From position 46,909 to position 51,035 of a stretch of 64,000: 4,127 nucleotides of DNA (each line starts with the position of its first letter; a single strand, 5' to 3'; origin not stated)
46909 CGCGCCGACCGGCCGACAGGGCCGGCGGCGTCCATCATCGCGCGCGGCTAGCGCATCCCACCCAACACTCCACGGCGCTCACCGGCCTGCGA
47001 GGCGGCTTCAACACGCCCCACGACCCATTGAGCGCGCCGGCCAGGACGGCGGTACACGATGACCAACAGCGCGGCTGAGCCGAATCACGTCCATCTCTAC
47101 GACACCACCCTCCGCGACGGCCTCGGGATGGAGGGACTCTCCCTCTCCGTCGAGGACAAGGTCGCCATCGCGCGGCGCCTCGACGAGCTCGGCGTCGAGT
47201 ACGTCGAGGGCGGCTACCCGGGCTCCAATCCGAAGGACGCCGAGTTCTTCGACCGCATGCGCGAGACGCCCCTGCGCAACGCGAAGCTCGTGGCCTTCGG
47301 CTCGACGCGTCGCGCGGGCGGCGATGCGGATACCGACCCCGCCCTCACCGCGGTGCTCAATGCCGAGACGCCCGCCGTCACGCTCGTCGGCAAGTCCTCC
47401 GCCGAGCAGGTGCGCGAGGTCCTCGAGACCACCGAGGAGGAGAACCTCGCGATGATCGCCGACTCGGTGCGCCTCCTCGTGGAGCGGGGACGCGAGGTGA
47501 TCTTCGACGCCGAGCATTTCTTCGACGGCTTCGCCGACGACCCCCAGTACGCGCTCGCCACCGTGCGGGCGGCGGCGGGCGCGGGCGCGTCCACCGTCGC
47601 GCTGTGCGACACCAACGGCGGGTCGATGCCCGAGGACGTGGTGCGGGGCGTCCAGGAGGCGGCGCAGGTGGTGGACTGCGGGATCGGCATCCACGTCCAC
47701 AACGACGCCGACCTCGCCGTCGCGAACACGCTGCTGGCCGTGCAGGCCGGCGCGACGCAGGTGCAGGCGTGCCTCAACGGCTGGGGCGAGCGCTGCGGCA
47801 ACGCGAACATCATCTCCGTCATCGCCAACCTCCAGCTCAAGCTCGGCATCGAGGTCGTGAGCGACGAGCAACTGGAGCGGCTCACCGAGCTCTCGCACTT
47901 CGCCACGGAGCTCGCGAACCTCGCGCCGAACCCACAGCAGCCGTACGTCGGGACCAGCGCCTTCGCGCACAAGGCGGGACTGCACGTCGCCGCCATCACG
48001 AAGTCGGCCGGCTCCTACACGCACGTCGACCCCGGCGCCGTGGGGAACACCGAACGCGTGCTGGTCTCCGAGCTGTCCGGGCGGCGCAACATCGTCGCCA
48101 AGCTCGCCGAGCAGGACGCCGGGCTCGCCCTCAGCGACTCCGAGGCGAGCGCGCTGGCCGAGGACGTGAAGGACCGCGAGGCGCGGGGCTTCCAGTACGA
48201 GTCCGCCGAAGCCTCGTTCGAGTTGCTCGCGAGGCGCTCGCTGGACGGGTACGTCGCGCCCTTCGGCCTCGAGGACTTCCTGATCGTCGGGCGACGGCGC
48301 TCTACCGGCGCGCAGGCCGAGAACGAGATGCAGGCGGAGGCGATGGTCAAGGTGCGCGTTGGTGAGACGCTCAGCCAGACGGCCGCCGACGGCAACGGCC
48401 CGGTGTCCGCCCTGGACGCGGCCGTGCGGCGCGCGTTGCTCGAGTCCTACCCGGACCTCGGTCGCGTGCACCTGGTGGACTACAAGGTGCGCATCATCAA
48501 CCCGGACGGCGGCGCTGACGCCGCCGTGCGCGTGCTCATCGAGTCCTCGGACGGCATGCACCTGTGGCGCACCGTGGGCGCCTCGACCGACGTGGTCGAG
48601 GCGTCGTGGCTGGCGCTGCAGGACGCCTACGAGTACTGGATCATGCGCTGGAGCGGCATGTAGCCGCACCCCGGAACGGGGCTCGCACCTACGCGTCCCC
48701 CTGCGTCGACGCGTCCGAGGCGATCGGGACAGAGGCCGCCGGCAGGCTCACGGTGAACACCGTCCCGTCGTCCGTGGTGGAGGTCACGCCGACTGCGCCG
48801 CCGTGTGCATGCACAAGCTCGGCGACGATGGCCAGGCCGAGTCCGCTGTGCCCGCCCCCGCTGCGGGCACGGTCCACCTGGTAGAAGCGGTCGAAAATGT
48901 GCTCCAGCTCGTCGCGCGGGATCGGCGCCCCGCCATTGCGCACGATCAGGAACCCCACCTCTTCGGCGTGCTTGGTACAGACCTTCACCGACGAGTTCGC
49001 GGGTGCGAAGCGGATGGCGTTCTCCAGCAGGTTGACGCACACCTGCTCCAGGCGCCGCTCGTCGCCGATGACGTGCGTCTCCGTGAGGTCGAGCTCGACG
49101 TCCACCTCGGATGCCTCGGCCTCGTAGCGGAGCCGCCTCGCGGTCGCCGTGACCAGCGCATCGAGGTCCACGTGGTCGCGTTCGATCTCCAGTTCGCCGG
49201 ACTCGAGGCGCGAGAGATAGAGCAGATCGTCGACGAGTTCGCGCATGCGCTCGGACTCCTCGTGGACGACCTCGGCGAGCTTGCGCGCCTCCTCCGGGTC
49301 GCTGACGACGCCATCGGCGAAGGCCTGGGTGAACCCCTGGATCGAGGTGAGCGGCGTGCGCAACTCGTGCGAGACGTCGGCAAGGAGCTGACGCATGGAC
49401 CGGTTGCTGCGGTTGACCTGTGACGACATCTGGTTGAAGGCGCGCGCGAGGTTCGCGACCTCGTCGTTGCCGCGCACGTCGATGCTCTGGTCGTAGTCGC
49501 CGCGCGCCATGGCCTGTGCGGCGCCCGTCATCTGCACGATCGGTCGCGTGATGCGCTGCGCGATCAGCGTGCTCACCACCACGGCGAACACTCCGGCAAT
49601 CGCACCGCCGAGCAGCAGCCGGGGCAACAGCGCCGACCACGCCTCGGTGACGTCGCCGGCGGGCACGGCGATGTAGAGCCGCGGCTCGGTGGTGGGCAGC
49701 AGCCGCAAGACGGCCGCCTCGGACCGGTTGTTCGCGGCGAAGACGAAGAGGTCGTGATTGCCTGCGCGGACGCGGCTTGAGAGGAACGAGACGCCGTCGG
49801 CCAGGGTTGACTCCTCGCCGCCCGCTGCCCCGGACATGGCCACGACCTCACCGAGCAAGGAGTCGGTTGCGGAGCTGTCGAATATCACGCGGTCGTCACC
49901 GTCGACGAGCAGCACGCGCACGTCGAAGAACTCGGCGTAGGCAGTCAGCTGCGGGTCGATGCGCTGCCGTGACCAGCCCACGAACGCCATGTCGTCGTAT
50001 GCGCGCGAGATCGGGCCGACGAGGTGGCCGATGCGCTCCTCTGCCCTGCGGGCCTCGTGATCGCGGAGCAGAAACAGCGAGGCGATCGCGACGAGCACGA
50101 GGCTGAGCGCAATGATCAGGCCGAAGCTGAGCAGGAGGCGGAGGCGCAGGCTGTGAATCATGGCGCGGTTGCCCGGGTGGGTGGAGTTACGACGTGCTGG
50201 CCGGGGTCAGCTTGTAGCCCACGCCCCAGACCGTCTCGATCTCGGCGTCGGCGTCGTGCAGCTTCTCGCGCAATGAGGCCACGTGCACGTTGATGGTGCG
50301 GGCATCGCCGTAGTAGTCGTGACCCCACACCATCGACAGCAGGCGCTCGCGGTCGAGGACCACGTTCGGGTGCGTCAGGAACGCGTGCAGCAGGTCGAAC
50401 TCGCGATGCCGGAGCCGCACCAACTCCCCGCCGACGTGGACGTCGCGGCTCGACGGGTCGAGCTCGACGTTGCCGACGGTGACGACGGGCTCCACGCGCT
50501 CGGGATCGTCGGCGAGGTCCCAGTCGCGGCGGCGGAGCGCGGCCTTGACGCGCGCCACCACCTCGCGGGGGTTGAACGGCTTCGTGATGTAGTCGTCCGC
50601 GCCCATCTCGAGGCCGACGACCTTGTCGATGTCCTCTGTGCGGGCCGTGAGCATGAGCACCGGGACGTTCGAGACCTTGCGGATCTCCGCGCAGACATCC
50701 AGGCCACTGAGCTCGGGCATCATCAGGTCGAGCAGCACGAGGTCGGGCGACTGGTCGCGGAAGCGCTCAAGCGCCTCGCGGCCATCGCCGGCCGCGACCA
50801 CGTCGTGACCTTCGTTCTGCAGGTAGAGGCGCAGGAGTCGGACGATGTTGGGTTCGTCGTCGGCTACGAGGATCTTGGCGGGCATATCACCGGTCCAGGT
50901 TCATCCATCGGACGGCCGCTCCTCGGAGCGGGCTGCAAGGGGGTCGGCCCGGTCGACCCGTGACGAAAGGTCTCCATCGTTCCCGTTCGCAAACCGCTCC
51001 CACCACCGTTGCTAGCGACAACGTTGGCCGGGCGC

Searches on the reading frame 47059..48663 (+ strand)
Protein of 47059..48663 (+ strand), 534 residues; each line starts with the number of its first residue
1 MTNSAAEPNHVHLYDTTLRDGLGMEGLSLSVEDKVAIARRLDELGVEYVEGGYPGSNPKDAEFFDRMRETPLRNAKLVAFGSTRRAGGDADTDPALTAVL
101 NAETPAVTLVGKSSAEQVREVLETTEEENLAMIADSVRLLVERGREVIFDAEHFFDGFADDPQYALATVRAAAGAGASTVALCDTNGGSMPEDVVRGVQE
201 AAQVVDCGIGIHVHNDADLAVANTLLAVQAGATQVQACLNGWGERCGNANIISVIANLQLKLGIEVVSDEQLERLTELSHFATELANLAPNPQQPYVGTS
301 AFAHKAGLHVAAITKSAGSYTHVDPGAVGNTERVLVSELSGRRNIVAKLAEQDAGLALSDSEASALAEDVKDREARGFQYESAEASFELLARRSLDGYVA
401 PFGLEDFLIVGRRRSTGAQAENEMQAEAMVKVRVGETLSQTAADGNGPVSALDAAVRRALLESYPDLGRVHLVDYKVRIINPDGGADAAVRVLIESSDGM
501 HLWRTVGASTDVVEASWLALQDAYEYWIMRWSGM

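Call 54: search_protein_families(library=pfam, proteins=[window:47059-48663:+], max_evalue=0.00001)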
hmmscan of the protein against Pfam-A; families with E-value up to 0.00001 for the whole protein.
window:47059-48663:+ (534 aa): 3 families
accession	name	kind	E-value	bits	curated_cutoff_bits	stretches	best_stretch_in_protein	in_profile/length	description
PF00682.25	HMGL-like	-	6.3e-45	154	29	1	11-279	2-257/260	HMGL-like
PF08502.15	LeuA_dimer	-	5.4e-23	81.8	24.9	1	418-526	29-129/131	LeuA allosteric (dimerisation) domain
PF22617.1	HCS_D2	-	3.3e-12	47.1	27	1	297-373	2-77/82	Homocitrate synthase post-HMGL domain-like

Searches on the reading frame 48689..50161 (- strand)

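Call 54: search_protein_families(library=pfam, proteins=[window:48689-50161:-], max_evalue=0.00001)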
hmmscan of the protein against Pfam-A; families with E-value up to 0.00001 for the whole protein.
window:48689-50161:- (490 aa): 3 families
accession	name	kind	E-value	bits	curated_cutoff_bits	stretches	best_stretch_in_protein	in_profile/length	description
PF02518.31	HATPase_c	-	5.8e-25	88.3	26.4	1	366-476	1-110/111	Histidine kinase-, DNA gyrase B-, and HSP90-like ATPase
PF00512.31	HisKA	-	1.7e-23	82.8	26.9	1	256-322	2-66/66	His Kinase A (phospho-acceptor) domain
PF00672.30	HAMP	-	7e-17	61.9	25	1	199-249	1-51/53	HAMP domain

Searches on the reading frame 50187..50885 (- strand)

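Call 54: search_protein_families(library=pfam, proteins=[window:50187-50885:-], max_evalue=0.00001)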
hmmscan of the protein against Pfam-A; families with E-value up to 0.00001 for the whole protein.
window:50187-50885:- (232 aa): 2 families
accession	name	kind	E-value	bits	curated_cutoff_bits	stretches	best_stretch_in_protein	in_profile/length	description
PF00072.30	Response_reg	-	7.7e-32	110.2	30.2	1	5-114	1-111/111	Response regulator receiver domain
PF00486.34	Trans_reg_C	-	5e-25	87.8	26.2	1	154-226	2-77/77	Transcriptional regulatory protein, C terminal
